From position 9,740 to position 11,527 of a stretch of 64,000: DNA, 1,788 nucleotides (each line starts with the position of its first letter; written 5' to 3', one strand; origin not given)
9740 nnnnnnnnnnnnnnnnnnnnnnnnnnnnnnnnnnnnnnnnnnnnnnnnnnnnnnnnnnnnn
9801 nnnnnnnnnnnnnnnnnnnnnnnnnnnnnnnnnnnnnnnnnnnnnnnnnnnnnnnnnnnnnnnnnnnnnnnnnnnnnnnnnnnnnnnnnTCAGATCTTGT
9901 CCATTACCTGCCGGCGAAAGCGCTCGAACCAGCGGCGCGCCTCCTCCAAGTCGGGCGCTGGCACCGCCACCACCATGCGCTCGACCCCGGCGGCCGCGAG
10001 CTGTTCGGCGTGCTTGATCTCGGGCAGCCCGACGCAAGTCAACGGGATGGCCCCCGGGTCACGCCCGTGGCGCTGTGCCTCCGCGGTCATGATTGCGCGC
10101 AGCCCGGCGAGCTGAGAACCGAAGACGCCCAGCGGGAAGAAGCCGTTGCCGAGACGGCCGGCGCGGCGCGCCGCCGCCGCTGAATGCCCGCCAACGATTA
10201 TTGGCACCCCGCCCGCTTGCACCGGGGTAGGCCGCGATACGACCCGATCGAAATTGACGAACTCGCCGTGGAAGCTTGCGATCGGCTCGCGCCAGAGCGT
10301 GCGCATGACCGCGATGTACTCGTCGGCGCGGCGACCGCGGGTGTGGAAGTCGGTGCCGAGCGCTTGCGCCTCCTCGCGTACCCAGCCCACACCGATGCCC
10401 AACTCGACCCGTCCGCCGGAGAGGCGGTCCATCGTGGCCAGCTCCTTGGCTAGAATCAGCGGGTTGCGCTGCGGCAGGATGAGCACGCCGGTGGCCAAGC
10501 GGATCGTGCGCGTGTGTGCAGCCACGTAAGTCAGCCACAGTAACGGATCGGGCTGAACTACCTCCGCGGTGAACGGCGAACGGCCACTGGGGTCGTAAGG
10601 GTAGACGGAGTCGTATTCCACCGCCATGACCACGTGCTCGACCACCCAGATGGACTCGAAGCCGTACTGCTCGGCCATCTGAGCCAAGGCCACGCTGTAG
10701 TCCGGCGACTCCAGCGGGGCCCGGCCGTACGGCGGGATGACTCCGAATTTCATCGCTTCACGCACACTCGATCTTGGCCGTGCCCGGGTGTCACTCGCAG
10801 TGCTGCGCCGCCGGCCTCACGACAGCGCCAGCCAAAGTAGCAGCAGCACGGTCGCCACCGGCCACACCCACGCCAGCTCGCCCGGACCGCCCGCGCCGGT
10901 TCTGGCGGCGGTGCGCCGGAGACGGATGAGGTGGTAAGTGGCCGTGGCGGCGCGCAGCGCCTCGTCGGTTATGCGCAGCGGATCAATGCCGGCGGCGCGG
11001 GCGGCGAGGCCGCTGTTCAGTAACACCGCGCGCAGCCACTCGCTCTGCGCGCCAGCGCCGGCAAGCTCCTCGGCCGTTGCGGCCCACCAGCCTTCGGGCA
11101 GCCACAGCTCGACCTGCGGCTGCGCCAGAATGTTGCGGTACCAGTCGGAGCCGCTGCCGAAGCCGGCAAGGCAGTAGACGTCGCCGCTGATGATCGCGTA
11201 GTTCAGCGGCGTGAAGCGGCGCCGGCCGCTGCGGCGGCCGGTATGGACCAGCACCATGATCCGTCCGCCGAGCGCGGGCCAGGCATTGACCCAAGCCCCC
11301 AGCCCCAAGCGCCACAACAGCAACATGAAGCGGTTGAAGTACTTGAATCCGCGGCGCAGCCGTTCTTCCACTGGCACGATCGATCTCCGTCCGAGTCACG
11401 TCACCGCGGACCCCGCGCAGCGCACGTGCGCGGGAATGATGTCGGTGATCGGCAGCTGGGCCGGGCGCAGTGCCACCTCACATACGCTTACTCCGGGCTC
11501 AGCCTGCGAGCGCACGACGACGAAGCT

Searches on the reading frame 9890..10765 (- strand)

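Call 14: search_protein_families(library=pfam, proteins=[window:9890-10765:-], max_evalue=0.001)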
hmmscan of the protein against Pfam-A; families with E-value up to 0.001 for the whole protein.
window:9890-10765:- (291 aa): 1 family
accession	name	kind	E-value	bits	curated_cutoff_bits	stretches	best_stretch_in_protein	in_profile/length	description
PF00296.26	Bac_luciferase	-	2e-57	195.4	27.9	1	8-289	4-269/314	Luciferase-like monooxygenase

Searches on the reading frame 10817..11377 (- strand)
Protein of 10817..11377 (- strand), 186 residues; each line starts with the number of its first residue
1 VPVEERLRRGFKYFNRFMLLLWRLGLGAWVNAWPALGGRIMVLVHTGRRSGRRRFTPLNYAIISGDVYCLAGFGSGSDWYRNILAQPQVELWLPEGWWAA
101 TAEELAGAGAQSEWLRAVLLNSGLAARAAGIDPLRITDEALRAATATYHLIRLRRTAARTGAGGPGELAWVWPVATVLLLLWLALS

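Call 14: search_protein_families(library=pfam, proteins=[window:10817-11377:-], max_evalue=0.001)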
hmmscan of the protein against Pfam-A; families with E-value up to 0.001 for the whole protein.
window:10817-11377:- (186 aa): 1 family
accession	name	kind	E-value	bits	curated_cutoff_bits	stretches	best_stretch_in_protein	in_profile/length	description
PF04075.20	F420H2_quin_red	-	1.2e-12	48.6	22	1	37-132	22-120/130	F420H(2)-dependent quinone reductase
